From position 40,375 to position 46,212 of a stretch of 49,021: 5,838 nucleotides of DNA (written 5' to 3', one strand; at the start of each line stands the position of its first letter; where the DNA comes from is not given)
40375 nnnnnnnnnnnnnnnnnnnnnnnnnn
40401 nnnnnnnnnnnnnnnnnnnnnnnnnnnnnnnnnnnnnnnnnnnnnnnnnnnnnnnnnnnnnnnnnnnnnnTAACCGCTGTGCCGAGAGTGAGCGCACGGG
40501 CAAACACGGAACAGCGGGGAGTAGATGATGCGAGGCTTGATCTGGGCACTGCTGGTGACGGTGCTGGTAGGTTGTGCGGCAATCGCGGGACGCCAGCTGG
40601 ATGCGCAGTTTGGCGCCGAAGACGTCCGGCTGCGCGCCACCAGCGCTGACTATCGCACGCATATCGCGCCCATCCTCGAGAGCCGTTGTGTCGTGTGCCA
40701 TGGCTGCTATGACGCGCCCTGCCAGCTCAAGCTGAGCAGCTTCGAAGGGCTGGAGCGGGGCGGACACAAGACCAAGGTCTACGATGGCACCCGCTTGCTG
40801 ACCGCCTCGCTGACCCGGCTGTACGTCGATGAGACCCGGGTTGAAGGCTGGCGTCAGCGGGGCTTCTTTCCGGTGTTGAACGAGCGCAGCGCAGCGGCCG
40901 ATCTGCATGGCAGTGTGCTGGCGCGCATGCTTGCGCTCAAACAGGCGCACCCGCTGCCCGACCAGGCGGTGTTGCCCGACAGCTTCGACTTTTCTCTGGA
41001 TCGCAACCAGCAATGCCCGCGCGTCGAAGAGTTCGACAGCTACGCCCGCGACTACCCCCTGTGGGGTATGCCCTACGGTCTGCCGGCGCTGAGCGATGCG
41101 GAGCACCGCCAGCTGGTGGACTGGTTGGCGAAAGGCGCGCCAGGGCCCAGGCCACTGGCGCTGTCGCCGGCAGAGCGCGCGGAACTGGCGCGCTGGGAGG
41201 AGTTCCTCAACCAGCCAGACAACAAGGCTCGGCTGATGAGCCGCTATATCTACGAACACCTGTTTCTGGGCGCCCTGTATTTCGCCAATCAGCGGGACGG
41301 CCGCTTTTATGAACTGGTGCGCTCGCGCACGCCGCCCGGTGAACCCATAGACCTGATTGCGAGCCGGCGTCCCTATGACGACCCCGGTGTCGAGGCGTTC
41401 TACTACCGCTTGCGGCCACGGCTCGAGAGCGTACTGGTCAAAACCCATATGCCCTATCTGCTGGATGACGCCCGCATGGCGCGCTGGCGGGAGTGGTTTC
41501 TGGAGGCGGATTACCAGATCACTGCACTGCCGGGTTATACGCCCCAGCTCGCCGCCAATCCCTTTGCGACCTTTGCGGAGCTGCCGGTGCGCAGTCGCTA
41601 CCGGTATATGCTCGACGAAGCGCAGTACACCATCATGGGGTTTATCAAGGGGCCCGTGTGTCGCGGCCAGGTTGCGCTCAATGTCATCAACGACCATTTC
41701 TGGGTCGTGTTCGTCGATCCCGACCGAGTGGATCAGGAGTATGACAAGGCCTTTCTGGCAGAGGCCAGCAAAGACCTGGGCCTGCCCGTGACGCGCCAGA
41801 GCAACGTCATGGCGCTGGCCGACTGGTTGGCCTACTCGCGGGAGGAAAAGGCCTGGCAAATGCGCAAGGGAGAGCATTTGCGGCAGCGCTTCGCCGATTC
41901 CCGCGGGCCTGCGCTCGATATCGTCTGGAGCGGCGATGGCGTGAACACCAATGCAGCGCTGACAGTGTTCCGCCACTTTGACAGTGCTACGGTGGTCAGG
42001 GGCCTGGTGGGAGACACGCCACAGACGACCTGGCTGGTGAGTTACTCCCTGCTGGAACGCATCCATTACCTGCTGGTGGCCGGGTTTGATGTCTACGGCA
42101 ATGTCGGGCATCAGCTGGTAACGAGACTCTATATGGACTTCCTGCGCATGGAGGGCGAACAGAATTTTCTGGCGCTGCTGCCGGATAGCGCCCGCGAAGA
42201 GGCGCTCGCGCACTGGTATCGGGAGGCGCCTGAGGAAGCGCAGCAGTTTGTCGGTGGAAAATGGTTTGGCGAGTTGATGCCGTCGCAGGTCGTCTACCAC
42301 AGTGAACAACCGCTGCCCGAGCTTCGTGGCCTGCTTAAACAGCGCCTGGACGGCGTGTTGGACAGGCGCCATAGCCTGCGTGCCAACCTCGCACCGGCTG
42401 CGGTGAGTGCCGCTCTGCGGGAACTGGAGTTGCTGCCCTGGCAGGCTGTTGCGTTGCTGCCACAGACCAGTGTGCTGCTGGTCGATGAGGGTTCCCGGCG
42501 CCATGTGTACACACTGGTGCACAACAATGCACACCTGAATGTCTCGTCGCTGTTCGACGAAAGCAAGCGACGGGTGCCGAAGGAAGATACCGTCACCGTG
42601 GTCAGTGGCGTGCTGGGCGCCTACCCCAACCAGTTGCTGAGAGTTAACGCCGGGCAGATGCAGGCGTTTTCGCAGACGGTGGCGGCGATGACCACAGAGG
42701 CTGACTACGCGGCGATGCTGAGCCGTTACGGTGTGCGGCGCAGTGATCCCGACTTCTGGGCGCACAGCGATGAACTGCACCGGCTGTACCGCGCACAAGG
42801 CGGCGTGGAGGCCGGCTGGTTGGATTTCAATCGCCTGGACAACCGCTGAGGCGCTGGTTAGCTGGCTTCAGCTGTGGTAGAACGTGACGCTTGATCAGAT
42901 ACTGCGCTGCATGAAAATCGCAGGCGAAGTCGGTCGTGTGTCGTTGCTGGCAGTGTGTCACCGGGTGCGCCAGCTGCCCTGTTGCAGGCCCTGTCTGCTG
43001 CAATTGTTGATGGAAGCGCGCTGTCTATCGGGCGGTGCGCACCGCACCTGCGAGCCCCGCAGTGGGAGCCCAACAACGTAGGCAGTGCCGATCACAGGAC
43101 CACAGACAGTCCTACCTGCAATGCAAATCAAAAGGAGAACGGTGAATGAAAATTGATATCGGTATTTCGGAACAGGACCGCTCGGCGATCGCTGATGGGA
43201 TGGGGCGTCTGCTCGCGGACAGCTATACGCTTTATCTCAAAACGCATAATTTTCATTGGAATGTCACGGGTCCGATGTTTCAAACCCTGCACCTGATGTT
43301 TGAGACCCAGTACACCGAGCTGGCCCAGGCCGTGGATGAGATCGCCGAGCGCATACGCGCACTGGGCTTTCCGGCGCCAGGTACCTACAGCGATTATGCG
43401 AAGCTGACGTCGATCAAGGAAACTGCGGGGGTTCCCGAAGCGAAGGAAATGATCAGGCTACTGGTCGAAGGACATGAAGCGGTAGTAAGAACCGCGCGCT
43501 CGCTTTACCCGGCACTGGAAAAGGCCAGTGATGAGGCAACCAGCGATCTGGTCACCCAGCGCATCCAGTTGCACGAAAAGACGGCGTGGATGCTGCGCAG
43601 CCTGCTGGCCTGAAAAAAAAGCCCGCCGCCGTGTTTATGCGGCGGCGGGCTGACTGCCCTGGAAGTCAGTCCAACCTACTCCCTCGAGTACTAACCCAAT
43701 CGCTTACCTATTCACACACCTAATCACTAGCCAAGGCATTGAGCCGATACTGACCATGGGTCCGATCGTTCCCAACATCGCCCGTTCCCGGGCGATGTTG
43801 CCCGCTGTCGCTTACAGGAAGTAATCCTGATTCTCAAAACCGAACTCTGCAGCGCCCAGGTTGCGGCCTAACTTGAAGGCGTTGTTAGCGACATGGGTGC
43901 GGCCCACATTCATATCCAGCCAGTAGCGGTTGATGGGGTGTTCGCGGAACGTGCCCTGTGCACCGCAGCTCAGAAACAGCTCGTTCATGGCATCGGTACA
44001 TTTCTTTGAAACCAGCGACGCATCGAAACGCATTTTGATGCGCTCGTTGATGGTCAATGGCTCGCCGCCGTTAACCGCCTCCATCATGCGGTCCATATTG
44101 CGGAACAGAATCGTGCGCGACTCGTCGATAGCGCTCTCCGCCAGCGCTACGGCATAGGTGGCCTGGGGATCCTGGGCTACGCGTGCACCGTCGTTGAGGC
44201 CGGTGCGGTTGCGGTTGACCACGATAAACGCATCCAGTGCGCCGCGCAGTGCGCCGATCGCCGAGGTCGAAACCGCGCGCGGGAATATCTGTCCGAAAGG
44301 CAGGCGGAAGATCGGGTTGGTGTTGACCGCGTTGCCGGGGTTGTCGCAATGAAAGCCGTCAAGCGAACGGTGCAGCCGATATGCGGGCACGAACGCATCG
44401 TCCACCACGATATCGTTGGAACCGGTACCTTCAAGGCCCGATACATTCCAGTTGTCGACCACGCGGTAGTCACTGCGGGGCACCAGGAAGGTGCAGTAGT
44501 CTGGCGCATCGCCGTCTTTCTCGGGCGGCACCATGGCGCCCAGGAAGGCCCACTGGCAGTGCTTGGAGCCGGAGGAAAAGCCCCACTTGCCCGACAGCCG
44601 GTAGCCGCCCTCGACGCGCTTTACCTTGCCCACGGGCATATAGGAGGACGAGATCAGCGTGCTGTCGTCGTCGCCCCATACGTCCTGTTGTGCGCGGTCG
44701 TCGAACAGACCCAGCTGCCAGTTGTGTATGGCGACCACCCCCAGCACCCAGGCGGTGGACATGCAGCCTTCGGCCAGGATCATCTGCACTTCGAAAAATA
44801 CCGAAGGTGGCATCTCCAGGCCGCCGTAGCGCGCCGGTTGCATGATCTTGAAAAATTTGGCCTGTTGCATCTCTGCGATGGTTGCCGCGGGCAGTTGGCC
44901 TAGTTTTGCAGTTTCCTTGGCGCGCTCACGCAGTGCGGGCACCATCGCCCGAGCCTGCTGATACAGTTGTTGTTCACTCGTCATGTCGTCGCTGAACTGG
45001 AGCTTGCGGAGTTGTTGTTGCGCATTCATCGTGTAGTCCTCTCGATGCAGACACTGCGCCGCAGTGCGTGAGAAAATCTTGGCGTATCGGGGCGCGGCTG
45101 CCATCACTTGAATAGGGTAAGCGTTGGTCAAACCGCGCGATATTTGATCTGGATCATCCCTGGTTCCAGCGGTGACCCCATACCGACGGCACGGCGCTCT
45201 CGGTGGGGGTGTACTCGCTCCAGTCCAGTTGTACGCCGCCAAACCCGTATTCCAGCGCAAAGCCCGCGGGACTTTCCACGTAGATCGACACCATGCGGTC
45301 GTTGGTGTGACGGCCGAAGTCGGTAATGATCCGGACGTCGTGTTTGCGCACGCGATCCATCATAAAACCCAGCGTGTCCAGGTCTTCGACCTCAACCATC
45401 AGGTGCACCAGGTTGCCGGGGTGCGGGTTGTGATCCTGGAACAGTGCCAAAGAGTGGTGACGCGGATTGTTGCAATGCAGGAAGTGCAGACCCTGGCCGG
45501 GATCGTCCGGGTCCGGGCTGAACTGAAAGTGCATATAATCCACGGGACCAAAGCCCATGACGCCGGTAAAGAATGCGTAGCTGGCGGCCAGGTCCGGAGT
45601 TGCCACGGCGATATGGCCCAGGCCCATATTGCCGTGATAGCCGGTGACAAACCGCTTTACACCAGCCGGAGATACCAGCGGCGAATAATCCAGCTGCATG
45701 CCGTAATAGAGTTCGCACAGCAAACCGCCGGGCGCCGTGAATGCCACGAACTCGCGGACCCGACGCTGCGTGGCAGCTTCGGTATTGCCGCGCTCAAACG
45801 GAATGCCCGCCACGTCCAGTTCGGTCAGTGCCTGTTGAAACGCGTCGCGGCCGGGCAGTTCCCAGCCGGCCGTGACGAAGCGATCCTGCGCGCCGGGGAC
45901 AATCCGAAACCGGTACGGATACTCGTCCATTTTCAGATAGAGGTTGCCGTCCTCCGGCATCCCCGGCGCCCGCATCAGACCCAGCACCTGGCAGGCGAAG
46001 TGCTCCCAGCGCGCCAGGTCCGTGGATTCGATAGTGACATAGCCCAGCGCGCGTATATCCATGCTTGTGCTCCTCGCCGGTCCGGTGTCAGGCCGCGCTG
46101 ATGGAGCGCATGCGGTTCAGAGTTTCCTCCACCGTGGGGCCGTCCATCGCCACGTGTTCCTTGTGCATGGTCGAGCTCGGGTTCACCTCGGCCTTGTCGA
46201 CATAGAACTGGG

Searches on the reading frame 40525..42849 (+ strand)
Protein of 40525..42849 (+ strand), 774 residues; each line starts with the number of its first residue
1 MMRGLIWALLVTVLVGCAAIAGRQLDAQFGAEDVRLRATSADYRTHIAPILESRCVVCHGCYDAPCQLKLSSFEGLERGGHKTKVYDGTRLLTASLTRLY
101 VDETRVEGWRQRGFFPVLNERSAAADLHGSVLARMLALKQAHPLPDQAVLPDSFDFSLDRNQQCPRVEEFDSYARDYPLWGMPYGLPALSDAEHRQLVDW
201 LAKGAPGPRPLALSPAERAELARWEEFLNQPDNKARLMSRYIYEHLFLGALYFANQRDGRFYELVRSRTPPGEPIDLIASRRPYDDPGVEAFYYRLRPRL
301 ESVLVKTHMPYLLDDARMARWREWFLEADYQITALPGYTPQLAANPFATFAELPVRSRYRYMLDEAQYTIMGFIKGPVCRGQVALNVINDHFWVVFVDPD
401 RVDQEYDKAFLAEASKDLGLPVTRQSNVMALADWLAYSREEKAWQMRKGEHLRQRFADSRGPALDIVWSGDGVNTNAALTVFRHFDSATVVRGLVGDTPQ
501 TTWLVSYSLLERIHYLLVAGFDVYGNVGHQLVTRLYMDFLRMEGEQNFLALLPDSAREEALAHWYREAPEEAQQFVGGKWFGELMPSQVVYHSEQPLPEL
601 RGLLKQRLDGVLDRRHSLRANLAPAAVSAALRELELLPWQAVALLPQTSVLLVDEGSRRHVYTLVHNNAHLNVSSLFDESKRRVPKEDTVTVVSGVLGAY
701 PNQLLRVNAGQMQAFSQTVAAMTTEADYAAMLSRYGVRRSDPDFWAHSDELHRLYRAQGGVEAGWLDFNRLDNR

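Call 19: search_protein_families(library=ncbifam, proteins=[window:40525-42849:+], max_evalue=0.00001)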
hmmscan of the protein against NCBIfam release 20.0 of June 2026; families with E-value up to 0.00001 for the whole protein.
window:40525-42849:+ (774 aa): 0 families

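Call 47: search_protein_families(library=pfam, proteins=[window:40525-42849:+], max_evalue=0.01)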
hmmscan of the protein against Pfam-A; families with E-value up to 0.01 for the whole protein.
window:40525-42849:+ (774 aa): 2 families
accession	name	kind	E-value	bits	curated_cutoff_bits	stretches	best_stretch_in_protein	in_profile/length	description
PF06934.16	CTI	-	1e-265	884.1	25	1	95-773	2-692/692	Fatty acid cis/trans isomerase (CTI)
PF22618.1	RskA_N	-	0.0075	16.9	27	0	183-206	7-30/48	Anti-sigma-K factor RskA, N-terminal domain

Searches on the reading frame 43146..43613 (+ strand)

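Call 19: search_protein_families(library=ncbifam, proteins=[window:43146-43613:+], max_evalue=0.00001)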
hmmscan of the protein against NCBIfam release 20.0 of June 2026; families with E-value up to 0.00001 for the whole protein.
window:43146-43613:+ (155 aa): 3 families
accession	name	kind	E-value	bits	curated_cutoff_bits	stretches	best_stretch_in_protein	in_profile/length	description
NF006975.0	PRK09448.1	equivalog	2e-20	73.5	114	1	5-152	19-164/168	DNA starvation/stationary phase protection protein Dps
NF041388.1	DNAstvprot_Halo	equivalog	2.7e-17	63.2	170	1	6-154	15-164/171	DNA starvation/stationary phase protection protein DpsA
NF052461.1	DNAProtecDpsACyan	equivalog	9.6e-16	58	300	1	6-155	19-169/176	DNA starvation/stress protection protein DpsA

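Call 47: search_protein_families(library=pfam, proteins=[window:43146-43613:+], max_evalue=0.01)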
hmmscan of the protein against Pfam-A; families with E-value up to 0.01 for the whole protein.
window:43146-43613:+ (155 aa): 1 family
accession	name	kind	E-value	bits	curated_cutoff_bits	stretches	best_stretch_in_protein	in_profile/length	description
PF00210.30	Ferritin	-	4.3e-26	92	24.5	1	21-154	6-136/142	Ferritin-like domain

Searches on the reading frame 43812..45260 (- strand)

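Call 19: search_protein_families(library=ncbifam, proteins=[window:43812-45260:-], max_evalue=0.00001)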
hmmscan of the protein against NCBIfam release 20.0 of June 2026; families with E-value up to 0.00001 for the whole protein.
window:43812-45260:- (482 aa): 3 families
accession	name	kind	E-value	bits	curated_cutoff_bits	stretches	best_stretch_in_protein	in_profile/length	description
NF045629.1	monooxsub_HsaA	equivalog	3.6e-122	407.8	450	1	102-480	3-381/383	3-hydroxy-9,10-secoandrosta-1,3,5(10)-triene-9,17-dione monooxygenase oxygenase subunit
NF045920.1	HphnlacHdxOX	equivalog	2.1e-62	211.2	650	1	101-458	3-360/384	p-hydroxyphenylacetate 3-hydroxylase oxygenase component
TIGR04022.1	sulfur_SfnB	equivalog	1.8e-13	50.1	430.9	1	93-451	4-360/391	SfnB family sulfur acquisition oxidoreductase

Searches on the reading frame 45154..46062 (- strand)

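Call 19: search_protein_families(library=ncbifam, proteins=[window:45154-46062:-], max_evalue=0.00001)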
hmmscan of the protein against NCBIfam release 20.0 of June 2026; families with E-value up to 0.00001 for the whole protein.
window:45154-46062:- (302 aa): 4 families
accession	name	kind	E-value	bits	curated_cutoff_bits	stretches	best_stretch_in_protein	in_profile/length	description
NF045631.1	exdiol_diox_HsaC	equivalog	5e-80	268.8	450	1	3-301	1-294/296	iron-dependent extradiol dioxygenase HsaC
TIGR03213.1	23dbph12diox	equivalog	7.7e-80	268.4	366.45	1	3-299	1-287/287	biphenyl-2,3-diol 1,2-dioxygenase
TIGR03211.1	catechol_2_3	equivalog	9.5e-16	57.9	320.2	1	3-277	2-267/303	catechol 2,3-dioxygenase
TIGR02295.1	HpaD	equivalog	1.4e-06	27.7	321.4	1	3-268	2-253/298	3,4-dihydroxyphenylacetate 2,3-dioxygenase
